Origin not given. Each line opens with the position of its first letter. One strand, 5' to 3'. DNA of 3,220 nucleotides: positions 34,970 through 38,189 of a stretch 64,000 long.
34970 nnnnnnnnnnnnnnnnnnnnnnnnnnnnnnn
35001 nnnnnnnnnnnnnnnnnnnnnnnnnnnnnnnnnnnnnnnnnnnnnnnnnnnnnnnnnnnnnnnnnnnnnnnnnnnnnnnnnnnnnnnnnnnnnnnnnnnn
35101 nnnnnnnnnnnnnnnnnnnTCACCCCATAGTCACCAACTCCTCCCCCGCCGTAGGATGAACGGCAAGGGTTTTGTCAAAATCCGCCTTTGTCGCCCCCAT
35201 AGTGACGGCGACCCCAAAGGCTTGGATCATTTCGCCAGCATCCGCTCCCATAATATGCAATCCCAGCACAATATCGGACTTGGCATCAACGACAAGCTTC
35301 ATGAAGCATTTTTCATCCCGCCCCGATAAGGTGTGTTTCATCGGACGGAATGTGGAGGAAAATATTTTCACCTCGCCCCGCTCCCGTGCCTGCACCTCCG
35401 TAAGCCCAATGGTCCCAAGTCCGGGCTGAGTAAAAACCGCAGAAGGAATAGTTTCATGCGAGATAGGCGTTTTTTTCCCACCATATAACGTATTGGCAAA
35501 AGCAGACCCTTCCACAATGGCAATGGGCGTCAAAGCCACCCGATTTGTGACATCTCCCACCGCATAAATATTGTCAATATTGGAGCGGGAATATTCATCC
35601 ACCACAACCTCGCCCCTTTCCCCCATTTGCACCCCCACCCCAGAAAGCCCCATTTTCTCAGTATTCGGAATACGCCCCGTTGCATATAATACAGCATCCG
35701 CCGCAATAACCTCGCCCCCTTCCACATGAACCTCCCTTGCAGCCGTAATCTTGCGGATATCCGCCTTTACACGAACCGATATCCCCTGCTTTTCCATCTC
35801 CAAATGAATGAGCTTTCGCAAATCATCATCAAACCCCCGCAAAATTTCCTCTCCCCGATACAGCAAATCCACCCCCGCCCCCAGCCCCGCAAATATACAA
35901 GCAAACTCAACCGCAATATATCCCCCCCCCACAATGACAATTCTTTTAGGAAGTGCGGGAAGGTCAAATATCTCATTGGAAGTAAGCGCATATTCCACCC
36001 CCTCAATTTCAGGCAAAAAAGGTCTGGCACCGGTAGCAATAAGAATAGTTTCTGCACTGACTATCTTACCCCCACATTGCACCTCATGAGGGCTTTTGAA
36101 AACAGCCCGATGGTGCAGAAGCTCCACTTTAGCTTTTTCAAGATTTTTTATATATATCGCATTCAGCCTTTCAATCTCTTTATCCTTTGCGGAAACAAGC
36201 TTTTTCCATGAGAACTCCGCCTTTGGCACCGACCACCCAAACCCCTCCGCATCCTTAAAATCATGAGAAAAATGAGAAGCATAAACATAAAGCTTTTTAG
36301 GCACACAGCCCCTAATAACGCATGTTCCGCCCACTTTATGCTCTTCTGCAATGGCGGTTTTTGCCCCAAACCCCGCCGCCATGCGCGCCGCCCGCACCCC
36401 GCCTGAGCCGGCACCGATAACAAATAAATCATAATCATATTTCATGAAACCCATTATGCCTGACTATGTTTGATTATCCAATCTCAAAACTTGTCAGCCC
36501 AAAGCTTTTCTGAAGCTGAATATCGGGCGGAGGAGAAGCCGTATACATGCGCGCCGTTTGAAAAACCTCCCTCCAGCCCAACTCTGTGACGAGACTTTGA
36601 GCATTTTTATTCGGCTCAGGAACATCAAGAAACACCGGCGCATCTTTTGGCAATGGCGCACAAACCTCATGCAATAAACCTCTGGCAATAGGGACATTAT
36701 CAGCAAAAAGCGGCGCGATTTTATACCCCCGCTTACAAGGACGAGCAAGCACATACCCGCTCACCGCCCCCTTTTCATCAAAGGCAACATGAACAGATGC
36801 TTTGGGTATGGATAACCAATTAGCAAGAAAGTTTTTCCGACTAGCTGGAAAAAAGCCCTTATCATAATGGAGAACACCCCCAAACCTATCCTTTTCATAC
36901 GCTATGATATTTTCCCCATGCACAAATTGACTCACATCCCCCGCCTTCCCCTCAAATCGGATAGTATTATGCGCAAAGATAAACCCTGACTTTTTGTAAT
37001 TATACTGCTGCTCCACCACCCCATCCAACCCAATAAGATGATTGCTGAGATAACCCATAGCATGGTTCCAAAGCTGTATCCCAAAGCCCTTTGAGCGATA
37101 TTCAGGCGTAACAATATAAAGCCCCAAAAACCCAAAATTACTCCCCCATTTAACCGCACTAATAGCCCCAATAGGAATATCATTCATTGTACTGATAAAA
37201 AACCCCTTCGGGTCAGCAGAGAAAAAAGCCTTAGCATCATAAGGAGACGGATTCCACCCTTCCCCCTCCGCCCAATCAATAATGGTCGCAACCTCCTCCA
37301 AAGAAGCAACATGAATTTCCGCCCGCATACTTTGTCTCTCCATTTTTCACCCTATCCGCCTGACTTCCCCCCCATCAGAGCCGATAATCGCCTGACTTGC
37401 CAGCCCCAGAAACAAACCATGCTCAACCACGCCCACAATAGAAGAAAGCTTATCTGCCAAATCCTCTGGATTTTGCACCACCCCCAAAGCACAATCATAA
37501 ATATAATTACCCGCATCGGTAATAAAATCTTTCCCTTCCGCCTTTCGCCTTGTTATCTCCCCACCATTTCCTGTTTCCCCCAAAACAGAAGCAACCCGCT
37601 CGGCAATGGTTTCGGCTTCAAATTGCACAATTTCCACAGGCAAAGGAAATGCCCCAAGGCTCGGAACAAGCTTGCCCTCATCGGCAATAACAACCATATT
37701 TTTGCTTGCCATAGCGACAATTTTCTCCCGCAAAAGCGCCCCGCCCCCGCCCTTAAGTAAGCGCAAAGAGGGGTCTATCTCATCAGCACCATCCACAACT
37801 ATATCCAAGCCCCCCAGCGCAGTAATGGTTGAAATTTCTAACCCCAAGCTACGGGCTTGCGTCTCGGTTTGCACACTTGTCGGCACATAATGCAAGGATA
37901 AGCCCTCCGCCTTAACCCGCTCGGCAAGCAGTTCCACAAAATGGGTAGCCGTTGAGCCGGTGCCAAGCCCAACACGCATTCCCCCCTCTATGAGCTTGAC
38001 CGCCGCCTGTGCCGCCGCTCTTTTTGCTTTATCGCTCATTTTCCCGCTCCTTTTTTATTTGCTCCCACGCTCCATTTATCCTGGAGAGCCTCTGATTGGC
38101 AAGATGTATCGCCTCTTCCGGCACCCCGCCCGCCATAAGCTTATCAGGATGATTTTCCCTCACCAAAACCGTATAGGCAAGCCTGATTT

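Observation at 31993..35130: Stand-alone nuclease-head + N6A-methyltransferase + Type-ISP-like TRD with no translocase, inserted between aroG and gor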

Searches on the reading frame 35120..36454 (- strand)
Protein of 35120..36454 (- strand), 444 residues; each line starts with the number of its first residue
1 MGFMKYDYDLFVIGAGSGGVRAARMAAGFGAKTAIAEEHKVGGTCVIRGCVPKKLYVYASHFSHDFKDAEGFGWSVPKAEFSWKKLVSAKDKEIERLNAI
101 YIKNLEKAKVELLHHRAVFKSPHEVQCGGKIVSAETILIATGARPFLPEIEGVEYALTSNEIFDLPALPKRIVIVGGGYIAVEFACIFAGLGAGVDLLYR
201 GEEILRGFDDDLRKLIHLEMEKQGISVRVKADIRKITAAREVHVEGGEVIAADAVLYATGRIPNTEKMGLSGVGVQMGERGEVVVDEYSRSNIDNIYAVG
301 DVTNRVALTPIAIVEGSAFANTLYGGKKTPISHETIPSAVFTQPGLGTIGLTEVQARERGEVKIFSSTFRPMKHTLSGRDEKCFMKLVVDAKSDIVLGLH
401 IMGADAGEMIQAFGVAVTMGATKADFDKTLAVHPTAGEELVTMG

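Call 29: search_protein_families(library=pfam, proteins=[window:35120-36454:-], max_evalue=0.00001)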
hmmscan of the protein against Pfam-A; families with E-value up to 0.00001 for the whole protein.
window:35120-36454:- (444 aa): 5 families
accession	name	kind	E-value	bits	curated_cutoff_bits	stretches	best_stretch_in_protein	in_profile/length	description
PF07992.20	Pyr_redox_2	-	2.2e-68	231.2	26.1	1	8-316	1-291/291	Pyridine nucleotide-disulphide oxidoreductase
PF02852.28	Pyr_redox_dim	-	1.1e-35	122.5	25.3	1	336-443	1-109/110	Pyridine nucleotide-disulphide oxidoreductase, dimerisation domain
PF00070.33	Pyr_redox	-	2.2e-18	67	22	1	171-241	1-71/82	Pyridine nucleotide-disulphide oxidoreductase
PF13738.12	Pyr_redox_3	-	1.1e-15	58.2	30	1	12-300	2-305/305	Pyridine nucleotide-disulphide oxidoreductase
PF12831.13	FAD_oxidored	-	8e-06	25.8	27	0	9-120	1-113/416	FAD dependent oxidoreductase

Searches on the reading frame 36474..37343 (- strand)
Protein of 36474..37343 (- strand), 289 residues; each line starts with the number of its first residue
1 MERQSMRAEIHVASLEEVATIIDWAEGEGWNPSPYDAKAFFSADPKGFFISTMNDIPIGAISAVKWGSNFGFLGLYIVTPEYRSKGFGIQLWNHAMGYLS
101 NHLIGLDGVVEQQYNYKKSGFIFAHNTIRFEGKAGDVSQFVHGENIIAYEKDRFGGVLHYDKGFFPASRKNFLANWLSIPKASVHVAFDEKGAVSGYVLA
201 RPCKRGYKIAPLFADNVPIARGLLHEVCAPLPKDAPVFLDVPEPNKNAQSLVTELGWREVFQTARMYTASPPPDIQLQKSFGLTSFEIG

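Call 29: search_protein_families(library=pfam, proteins=[window:36474-37343:-], max_evalue=0.00001)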
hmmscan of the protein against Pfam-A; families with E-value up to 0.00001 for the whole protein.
window:36474-37343:- (289 aa): 2 families
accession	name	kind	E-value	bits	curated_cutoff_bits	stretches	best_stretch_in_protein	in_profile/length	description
PF18014.7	Acetyltransf_18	-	2.2e-29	102.1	22.7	1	157-282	1-124/124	Acetyltransferase (GNAT) domain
PF00583.31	Acetyltransf_1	-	8.4e-10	39.4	20.7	1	17-105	3-92/116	Acetyltransferase (GNAT) family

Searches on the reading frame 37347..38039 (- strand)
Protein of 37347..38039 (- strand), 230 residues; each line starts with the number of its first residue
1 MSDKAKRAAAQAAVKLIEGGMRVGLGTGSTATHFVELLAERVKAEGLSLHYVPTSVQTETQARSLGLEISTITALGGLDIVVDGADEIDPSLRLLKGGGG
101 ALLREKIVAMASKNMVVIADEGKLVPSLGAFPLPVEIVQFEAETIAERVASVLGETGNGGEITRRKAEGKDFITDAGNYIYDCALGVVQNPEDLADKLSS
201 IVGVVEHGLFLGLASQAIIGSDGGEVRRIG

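Call 29: search_protein_families(library=pfam, proteins=[window:37347-38039:-], max_evalue=0.00001)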
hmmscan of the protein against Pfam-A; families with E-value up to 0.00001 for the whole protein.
window:37347-38039:- (230 aa): 1 family
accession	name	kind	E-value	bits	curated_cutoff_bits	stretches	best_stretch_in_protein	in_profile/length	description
PF06026.20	Rib_5-P_isom_A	-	4.2e-58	196.2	26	1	51-223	2-172/173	Ribose 5-phosphate isomerase A (phosphoriboisomerase A)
